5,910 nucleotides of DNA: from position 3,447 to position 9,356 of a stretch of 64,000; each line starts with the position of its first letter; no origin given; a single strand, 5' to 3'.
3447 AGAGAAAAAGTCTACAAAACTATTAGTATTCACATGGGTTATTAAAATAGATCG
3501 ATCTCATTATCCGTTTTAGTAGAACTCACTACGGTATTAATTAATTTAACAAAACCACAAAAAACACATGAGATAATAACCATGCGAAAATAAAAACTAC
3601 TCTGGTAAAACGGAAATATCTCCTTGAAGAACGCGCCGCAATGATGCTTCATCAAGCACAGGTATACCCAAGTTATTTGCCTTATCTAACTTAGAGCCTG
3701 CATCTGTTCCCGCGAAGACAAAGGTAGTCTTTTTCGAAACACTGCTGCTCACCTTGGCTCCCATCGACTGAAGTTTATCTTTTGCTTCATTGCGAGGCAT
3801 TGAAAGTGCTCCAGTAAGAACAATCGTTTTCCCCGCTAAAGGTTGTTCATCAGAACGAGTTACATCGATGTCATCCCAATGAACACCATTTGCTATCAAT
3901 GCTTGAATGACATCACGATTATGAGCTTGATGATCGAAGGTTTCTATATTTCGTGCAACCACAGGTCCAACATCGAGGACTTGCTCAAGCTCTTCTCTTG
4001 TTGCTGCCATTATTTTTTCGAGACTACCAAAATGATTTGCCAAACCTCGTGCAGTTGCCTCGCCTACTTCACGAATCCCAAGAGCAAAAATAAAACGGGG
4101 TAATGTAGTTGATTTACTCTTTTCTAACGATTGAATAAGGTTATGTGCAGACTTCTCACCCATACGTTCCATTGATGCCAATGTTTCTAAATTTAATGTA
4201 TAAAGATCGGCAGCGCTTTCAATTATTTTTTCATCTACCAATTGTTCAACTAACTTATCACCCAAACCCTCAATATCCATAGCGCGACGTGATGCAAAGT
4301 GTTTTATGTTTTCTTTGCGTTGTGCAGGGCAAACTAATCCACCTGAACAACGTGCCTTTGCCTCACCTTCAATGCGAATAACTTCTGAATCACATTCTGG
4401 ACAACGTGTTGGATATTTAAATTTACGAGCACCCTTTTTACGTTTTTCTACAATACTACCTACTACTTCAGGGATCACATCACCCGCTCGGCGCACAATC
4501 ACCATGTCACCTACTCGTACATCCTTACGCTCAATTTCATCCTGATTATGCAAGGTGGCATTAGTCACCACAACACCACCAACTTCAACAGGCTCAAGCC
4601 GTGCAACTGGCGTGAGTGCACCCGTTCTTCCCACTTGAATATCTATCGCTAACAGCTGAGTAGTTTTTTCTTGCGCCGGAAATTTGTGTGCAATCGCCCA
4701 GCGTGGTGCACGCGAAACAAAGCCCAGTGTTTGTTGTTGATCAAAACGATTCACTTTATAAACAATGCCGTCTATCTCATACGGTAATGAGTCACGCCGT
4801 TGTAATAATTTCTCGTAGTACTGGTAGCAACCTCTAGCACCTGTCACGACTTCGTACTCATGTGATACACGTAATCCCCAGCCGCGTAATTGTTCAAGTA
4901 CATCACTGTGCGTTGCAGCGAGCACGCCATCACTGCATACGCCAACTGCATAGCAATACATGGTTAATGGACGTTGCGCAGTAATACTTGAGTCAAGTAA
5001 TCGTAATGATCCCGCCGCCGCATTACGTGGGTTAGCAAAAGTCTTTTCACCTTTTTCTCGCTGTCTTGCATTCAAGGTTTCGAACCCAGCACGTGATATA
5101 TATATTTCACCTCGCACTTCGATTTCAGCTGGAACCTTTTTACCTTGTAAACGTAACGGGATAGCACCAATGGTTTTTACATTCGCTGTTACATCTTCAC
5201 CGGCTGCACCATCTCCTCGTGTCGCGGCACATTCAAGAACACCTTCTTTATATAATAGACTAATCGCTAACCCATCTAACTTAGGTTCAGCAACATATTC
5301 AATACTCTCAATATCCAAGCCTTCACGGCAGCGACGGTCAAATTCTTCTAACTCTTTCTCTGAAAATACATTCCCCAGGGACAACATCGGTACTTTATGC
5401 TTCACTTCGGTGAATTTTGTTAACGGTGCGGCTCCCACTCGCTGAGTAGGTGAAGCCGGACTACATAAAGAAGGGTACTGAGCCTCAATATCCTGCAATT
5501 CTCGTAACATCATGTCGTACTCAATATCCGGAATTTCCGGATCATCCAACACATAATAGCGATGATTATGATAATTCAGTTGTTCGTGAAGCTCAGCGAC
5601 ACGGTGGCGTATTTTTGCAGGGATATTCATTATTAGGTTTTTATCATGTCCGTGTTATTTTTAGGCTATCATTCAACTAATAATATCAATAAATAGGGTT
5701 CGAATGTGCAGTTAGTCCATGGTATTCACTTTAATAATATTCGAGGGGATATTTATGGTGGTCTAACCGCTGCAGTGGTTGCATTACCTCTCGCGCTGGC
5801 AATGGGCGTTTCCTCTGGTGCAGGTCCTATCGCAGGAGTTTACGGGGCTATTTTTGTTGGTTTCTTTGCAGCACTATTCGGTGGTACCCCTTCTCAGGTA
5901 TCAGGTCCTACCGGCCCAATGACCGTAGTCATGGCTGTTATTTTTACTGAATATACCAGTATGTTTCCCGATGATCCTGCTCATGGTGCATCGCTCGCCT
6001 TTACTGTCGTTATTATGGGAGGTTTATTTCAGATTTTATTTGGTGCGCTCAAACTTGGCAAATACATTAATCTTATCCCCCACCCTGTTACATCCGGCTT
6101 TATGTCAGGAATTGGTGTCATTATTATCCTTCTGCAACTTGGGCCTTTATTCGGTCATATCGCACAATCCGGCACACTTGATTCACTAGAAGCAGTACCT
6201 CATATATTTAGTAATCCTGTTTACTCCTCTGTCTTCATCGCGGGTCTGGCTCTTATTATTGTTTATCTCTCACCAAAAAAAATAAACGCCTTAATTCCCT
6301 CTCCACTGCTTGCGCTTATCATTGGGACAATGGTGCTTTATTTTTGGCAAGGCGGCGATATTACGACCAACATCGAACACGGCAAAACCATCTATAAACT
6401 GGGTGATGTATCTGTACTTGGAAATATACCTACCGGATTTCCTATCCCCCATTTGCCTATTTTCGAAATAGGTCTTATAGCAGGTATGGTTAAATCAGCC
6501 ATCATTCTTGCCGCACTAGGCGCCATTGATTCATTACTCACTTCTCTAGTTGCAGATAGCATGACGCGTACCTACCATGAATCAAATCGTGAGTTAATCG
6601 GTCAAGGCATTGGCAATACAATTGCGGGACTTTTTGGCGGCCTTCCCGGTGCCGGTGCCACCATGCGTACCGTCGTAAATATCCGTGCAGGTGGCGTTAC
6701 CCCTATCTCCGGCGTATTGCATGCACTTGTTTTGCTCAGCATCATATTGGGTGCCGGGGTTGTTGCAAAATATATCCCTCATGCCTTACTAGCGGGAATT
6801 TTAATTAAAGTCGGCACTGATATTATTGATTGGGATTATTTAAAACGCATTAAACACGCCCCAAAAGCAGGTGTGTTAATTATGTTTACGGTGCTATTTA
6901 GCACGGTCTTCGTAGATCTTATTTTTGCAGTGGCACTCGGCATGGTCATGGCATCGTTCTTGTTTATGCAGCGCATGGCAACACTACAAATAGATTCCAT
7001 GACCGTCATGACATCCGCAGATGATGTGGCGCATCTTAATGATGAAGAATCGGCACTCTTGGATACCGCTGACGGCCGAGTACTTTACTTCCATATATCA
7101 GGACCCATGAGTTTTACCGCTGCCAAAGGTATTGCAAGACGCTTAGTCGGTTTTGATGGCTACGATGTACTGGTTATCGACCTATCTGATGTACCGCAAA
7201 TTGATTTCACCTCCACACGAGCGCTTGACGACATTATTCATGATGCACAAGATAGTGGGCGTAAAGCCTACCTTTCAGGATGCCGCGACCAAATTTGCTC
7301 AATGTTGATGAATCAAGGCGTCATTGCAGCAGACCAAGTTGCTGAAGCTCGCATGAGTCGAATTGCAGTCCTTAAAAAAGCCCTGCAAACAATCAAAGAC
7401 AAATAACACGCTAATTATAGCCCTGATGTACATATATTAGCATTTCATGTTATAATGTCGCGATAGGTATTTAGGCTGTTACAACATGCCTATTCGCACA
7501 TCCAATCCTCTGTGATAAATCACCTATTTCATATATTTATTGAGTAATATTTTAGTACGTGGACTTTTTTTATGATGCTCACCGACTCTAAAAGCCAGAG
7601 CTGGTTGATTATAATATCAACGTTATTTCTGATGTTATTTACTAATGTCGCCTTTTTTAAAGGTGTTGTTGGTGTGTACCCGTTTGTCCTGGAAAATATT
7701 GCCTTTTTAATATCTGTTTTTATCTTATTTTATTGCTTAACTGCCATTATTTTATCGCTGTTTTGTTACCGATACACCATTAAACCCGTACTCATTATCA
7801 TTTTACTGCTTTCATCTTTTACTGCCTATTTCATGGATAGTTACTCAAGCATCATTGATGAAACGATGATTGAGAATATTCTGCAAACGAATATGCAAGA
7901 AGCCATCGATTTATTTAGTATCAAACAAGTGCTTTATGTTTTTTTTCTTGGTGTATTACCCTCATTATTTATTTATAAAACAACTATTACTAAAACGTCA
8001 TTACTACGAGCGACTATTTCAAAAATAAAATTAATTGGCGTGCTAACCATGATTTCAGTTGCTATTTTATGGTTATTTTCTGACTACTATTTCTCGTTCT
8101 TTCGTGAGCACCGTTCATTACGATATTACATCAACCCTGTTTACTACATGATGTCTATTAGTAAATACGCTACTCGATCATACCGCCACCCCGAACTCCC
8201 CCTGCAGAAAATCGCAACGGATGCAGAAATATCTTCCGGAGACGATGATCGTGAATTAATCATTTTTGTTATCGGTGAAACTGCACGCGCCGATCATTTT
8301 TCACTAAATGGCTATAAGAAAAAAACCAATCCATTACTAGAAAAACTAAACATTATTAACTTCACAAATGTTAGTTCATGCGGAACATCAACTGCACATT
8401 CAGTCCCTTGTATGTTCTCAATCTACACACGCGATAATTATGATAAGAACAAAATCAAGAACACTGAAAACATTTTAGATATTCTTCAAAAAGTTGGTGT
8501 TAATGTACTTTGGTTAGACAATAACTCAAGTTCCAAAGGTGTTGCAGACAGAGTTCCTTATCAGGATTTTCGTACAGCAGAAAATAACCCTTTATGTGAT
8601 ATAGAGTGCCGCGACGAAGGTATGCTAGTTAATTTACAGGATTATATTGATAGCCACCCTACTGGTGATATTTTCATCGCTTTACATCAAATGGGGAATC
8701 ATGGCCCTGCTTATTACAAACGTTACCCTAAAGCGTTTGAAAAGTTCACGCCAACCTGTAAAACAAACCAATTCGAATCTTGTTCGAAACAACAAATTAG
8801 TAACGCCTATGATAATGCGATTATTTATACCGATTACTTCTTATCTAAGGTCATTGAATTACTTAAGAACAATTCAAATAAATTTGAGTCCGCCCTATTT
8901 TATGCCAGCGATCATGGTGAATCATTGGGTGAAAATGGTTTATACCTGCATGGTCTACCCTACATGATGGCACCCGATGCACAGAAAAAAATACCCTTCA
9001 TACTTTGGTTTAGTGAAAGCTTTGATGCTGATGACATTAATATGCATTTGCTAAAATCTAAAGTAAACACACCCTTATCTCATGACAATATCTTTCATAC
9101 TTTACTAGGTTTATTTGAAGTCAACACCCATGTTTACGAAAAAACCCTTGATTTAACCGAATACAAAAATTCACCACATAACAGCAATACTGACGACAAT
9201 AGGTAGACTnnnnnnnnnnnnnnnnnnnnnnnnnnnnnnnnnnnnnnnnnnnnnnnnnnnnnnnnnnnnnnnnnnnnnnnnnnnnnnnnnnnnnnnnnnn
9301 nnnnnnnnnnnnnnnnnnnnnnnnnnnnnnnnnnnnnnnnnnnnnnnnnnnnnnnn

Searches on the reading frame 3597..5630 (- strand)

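Call 54: search_protein_families(library=pfam, proteins=[window:3597-5630:-], max_evalue=0.00001)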
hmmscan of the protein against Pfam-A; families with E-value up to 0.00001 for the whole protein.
window:3597-5630:- (677 aa): 8 families
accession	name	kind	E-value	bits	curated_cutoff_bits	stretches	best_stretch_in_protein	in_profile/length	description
PF01653.23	DNA_ligase_aden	-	8e-96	320.9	27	1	71-320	2-253/253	NAD-dependent DNA ligase adenylation domain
PF03120.22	DNA_ligase_OB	-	7.6e-35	119.1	32.9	1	323-399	1-77/79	NAD-dependent DNA ligase OB-fold domain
PF12826.13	HHH_2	-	1.5e-22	79.9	27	1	512-575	1-64/64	Helix-hairpin-helix motif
PF00533.33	BRCT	-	7.6e-17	61.8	21.3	1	595-663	3-73/78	BRCA1 C Terminus (BRCT) domain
PF14520.12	HHH_5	-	3.8e-16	59.7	27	2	451-504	5-57/57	Helix-hairpin-helix domain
PF03119.21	DNA_ligase_ZBD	-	9.8e-10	38.6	25.8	1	409-436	1-27/27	NAD-dependent DNA ligase C4 zinc finger domain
PF12738.14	PTCB-BRCT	-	9.1e-07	29.2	22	1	603-659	3-59/63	twin BRCT domain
PF22745.1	Nlig-Ia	-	1.9e-06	28.9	27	1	10-57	5-52/92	DNA ligase-like, N-terminal NAD+-binding domain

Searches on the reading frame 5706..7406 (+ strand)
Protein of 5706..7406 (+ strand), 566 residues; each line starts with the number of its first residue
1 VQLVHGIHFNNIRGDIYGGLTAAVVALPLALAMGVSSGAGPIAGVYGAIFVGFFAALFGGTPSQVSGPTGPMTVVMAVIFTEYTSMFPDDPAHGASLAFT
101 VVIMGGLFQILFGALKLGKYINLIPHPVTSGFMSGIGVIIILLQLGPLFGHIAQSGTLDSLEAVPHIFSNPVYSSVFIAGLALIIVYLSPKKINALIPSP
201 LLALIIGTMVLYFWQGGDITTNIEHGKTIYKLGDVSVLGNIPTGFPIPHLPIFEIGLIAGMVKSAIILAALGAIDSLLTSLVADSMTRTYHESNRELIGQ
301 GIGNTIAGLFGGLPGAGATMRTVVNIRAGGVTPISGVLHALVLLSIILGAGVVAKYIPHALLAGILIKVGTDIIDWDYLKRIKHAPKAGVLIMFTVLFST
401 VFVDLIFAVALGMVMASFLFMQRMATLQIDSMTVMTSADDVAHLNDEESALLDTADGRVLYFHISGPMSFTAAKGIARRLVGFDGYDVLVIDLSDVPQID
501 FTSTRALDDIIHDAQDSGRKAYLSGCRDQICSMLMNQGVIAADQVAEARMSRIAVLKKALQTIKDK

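Call 54: search_protein_families(library=pfam, proteins=[window:5706-7406:+], max_evalue=0.00001)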
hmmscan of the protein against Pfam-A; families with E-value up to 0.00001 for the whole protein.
window:5706-7406:+ (566 aa): 2 families
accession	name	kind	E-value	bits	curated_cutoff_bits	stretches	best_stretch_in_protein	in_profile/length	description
PF00916.26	Sulfate_transp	-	9.6e-89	298.2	23.2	1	13-395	2-379/380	Sulfate permease family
PF01740.26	STAS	-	8.5e-11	42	22.6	1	456-533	7-87/106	STAS domain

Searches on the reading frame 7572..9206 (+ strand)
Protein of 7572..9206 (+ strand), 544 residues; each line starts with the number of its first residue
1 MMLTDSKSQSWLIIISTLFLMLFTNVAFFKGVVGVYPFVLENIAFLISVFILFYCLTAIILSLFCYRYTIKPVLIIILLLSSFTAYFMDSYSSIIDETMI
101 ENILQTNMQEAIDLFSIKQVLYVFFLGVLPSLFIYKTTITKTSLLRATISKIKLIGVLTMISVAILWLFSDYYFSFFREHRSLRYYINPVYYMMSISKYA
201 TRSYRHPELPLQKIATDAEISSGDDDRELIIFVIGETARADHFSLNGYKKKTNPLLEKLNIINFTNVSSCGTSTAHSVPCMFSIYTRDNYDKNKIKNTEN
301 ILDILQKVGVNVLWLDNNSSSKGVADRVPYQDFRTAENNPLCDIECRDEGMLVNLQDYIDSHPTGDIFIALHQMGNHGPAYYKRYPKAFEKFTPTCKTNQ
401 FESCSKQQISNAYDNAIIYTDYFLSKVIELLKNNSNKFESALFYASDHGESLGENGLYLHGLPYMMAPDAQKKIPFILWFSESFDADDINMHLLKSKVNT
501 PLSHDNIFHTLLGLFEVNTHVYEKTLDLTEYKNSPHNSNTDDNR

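Call 54: search_protein_families(library=pfam, proteins=[window:7572-9206:+], max_evalue=0.00001)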
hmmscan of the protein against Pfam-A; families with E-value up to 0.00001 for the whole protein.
window:7572-9206:+ (544 aa): 2 families
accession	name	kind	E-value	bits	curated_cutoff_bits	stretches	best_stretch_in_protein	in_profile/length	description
PF00884.28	Sulfatase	-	2.4e-65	221.3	25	1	230-516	3-300/301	Sulfatase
PF08019.17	EptA_B_N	-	2.6e-46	157.7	22.3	1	54-203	2-151/152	Phosphoethanolamine transferase EptA/EptB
